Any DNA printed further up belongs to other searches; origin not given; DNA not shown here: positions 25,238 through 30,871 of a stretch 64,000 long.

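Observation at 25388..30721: Unusual architecture of the 1777-aa ATPase: N-terminal ~420-aa globular region, ~800-aa helical/coiled-coil arm, a single AAA_5 core, and a C-terminal helical tail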

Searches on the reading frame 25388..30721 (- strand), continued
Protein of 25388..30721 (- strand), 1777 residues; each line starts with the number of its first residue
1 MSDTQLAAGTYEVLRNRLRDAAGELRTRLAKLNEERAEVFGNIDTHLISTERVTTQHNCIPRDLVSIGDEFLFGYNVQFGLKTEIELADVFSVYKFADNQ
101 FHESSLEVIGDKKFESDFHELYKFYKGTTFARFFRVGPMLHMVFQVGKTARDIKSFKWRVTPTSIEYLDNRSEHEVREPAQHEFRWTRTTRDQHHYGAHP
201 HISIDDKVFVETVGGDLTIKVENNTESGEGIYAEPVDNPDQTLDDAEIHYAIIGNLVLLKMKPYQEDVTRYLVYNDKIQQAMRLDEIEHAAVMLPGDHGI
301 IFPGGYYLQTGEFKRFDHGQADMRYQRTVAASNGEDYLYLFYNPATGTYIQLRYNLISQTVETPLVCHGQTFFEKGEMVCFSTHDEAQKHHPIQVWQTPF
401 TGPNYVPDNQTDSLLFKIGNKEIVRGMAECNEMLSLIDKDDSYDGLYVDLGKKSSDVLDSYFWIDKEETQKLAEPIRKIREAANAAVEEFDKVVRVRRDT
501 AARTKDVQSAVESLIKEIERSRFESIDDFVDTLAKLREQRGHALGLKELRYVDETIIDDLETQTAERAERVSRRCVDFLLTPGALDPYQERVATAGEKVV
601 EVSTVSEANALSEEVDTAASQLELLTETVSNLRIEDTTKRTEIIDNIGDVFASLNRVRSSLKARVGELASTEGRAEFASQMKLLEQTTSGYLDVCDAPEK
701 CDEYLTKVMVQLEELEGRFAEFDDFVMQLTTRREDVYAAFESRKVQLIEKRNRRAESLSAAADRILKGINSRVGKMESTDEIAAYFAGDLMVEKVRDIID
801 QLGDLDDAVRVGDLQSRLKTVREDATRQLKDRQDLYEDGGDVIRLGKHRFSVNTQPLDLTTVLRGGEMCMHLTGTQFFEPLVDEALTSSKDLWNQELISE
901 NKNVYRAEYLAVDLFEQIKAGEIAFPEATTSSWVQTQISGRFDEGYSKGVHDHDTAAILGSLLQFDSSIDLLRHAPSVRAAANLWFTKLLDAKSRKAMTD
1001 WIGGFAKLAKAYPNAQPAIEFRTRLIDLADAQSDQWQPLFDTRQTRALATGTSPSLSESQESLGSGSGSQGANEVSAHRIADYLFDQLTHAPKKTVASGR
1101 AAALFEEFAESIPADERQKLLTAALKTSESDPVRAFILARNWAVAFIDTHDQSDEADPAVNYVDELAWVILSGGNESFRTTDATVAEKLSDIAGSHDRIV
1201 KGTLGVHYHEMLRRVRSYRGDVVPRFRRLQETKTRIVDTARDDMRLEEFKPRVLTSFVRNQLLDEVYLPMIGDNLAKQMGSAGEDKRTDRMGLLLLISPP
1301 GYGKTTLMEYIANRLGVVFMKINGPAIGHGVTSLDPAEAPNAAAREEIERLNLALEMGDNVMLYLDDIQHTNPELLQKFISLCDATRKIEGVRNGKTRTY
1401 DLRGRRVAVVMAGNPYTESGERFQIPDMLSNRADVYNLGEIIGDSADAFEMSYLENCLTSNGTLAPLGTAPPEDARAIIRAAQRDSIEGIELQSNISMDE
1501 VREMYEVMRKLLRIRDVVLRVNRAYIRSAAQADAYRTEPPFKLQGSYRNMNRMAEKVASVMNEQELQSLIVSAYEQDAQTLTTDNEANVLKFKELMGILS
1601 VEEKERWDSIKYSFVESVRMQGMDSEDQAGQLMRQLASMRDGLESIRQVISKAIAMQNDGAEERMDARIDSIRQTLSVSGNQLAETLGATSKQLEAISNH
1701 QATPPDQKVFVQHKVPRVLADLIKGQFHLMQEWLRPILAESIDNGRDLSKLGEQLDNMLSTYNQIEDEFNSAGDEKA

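Call 17: find_encoding_contigs(protein=window:25388-30721:-, flank=10000, max_places=3)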
Protein window:25388-30721:- (1777 aa): no gene with exactly this product is on record in the collection.

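Call 56: search_dna_similar(query=window:25388-30721:-, collection=plasmids, mode=protein, max_rows=15)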
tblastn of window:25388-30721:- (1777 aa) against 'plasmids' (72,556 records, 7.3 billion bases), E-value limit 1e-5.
Records with a match: 13; places in all: 13; records where one place covers at least 80% of the query: 13.
Best place of each record, by identity: <60% 13.
By first word of the organism name: Streptomyces 3; Proteus 2; Deinococcus 2; Hymenobacter 1; Nonomuraea 1; Pseudomonas 1; Halomonas 1; Vibrio 1; Photobacterium 1.
By predicted mobility (MOB-suite, as given by PLSDB): non-mobilizable 10; mobilizable 3.
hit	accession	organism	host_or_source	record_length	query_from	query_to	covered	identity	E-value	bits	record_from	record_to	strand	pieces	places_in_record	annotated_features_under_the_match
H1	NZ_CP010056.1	Hymenobacter sp. DG25B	single cell,soil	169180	4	1652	93%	49.1%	0e+0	1597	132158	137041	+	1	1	DNA repair ATPase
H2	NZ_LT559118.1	Nonomuraea gerenzanensis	-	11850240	5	1626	91%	43.0%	0e+0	1221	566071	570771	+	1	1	none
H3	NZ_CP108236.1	Streptomyces sp. NBC_00080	-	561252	4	1653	93%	40.8%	0e+0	1167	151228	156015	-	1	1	DNA repair ATPase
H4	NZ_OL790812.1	Proteus mirabilis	-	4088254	8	1647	92%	39.9%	0e+0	1186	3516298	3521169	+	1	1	none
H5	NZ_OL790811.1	Proteus mirabilis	-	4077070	8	1647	92%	39.9%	0e+0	1186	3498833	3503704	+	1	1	none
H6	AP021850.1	Deinococcus grandis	-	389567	8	1646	87%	42.3%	0e+0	1154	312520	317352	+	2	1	hypothetical protein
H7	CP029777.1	Deinococcus actinosclerus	mixed culture,wastewater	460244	8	1646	87%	41.9%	0e+0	1127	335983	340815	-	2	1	DNA repair protein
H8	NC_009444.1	Pseudomonas fluorescens SBW25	-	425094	8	1646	92%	39.4%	0e+0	1157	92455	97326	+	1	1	DNA repair ATPase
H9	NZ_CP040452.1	Halomonas sp. PA16-9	-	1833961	11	1643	92%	38.1%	0e+0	1135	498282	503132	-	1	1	none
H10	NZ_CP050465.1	Vibrio campbellii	single cell,seawater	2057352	1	1639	84%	40.6%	0e+0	1151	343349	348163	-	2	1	none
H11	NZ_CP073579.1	Photobacterium sp. GJ3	-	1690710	8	1648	84%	39.5%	0e+0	1133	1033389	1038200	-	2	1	record has no annotation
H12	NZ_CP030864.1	Streptomyces globosus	cell culture,environment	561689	9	1614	90%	36.7%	0e+0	914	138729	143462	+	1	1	DNA repair ATPase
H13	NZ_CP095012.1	Streptomyces sp. 2P-4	cell culture,mudflats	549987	9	1614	90%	36.6%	0e+0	907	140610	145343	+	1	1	DNA repair ATPase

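Call 58: get_annotated_region(hit=H8, flank=6000)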
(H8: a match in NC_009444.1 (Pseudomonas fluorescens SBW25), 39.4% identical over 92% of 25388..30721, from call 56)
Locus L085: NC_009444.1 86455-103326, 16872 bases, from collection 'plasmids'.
description: Pseudomonas fluorescens SBW25 plasmid pQBR103, complete sequence
organism: Pseudomonas fluorescens SBW25 (NCBI taxid 216595)
taxonomy: Bacteria; Pseudomonadota; Gammaproteobacteria; Pseudomonadales; Pseudomonadaceae; Pseudomonas; Pseudomonas fluorescens; Pseudomonas fluorescens SBW25
host: -; source: -; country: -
typing (MOB-suite, as given by PLSDB): non-mobilizable; replicon rep_cluster_1081; mating-pair formation MPF_I
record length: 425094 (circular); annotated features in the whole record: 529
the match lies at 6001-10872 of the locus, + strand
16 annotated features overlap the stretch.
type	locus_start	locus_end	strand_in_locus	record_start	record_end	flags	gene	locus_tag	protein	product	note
CDS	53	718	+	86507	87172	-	-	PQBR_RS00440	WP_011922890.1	DUF2491 family protein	-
CDS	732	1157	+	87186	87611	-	-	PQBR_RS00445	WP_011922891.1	DUF350 domain-containing protein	-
CDS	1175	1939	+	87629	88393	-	-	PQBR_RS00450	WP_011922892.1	DUF1190 domain-containing protein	-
CDS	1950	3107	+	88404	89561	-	-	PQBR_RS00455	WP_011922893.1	glutathionylspermidine synthase family protein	-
CDS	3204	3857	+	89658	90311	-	-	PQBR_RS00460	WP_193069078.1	hypothetical protein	-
CDS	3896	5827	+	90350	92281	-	-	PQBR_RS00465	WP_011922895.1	SPFH domain-containing protein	-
CDS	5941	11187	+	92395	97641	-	-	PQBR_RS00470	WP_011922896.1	DNA repair ATPase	-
CDS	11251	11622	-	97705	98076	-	-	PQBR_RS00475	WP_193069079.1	histone-like nucleoid-structuring protein, MvaT/MvaU family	GO:0071824 - protein-DNA complex organization [Evidence IEA]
CDS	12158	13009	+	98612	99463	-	-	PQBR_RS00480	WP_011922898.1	hypothetical protein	-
CDS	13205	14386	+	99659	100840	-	-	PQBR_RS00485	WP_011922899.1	C2H2-type zinc finger protein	-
CDS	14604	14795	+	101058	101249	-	-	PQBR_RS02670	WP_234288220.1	hypothetical protein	-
CDS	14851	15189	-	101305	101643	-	-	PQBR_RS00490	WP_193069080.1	hypothetical protein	-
CDS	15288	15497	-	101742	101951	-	-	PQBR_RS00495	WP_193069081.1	hypothetical protein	-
CDS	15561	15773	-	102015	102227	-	-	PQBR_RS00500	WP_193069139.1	hypothetical protein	-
CDS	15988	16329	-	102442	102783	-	-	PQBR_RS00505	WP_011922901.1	hypothetical protein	-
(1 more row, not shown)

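Call 84: search_dna_similar(query=window:25388-30721:-, collection=phages, mode=protein, max_rows=10)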
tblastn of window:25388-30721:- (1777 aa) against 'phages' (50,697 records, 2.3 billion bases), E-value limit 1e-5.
No match.

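Call 85: get_annotated_region(hit=H4, flank=9000)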
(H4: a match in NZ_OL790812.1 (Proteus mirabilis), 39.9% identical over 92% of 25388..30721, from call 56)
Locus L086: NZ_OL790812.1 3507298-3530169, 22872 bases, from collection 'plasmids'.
description: Proteus mirabilis strain H110 plasmid unnamed, complete sequence
organism: Proteus mirabilis (NCBI taxid 584)
taxonomy: Bacteria; Pseudomonadota; Gammaproteobacteria; Enterobacterales; Morganellaceae; Proteus; Proteus mirabilis
host: -; source: -; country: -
typing (MOB-suite, as given by PLSDB): mobilizable; relaxase MOBP
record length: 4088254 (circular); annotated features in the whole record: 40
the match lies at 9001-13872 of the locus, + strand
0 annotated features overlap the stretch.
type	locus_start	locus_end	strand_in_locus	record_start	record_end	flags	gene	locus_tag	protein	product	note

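Call 88: search_protein_families(library=pfam, proteins=[L086:858-2183:+, L086:2376-2948:+, L086:3678-4865:-, L086:4862-5458:-, L086:5937-6566:+, L086:6653-8848:+, L086:14619-15584:+, L086:15937-17223:-], max_evalue=0.01)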
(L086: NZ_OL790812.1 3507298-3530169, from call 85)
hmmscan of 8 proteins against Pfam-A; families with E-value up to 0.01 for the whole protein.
L086:858-2183:+ (441 aa): 2 families
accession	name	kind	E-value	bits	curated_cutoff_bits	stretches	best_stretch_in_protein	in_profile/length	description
PF03605.20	DcuA_DcuB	-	3e-142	474.4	27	1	5-373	1-368/368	Anaerobic c4-dicarboxylate membrane transporter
PF03600.22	CitMHS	-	4e-07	29.9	31.9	1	32-278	20-228/336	Citrate transporter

L086:2376-2948:+ (190 aa): 0 families

L086:3678-4865:- (395 aa): 2 families
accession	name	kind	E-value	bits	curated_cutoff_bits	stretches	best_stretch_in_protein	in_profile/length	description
PF04536.20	TPM_phosphatase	-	1e-39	135.8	22.1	1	35-160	1-124/125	TPM domain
PF15763.10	DUF4692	-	0.0042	18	27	1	288-379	7-96/167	Regulator of human erythroid cell expansion (RHEX)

L086:4862-5458:- (198 aa): 1 family
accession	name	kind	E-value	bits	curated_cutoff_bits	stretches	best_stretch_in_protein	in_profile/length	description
PF04011.17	LemA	-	1.6e-49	168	26.2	1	37-196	2-149/149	LemA family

L086:5937-6566:+ (209 aa): 0 families

L086:6653-8848:+ (731 aa): 0 families

L086:14619-15584:+ (321 aa): 3 families
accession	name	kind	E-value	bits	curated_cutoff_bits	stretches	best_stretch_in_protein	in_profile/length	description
PF12833.13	HTH_18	-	6.7e-18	65.2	33.6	1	237-316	2-79/80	Helix-turn-helix domain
PF00165.29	HTH_AraC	-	4.1e-15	55.9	26.6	2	280-316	7-42/42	Bacterial regulatory helix-turn-helix proteins, AraC family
PF14525.12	AraC_binding_2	-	1.1e-11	45.2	27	1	36-196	14-171/173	AraC-binding-like domain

L086:15937-17223:- (428 aa): 15 families
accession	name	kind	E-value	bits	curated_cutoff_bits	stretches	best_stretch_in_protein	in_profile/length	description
PF01266.30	DAO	-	1.2e-18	68.3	27.9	2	7-87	1-90/353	FAD dependent oxidoreductase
PF03486.20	HI0933_like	-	3.2e-13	50.1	50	1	7-175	2-175/244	HI0933-like protein Rossmann domain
PF12831.13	FAD_oxidored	-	8.9e-13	48.7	27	1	7-159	1-143/416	FAD dependent oxidoreductase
PF01494.25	FAD_binding_3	-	6.3e-12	45.8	22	1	7-304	3-293/349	FAD binding domain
PF07992.20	Pyr_redox_2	-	1.4e-09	38.2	26.1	1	7-94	2-84/291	Pyridine nucleotide-disulphide oxidoreductase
PF21162.3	ETFQO_UQ-bd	-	5.8e-08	33.6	27.7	1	182-280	2-95/96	ETF-QO, ubiquinone-binding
PF13450.12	NAD_binding_8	-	2.9e-07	31.1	21.9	1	10-41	1-32/68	NAD(P)-binding Rossmann-like domain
PF00070.33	Pyr_redox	-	5e-07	30.6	22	1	8-41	2-35/82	Pyridine nucleotide-disulphide oxidoreductase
PF04820.20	Trp_halogenase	-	9.2e-07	28.5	21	1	91-170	141-221/458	Tryptophan halogenase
PF01134.28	GIDA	-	2.7e-06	27.1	22.1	1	7-162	1-150/391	Glucose inhibited division protein A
PF01946.23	Thi4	-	5.6e-06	26.2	26.2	1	7-145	19-136/235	Thi4 family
PF00890.30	FAD_binding_2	-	4.4e-05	23.3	20.4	1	7-42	1-36/414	FAD binding domain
PF00732.25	GMC_oxred_N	-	0.0006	20.1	23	1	107-154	127-176/218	GMC oxidoreductase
PF13738.12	Pyr_redox_3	-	0.0036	17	30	0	9-40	1-33/305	Pyridine nucleotide-disulphide oxidoreductase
PF02558.23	ApbA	-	0.0066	16.5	22.2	0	10-59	3-52/150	Ketopantoate reductase PanE/ApbA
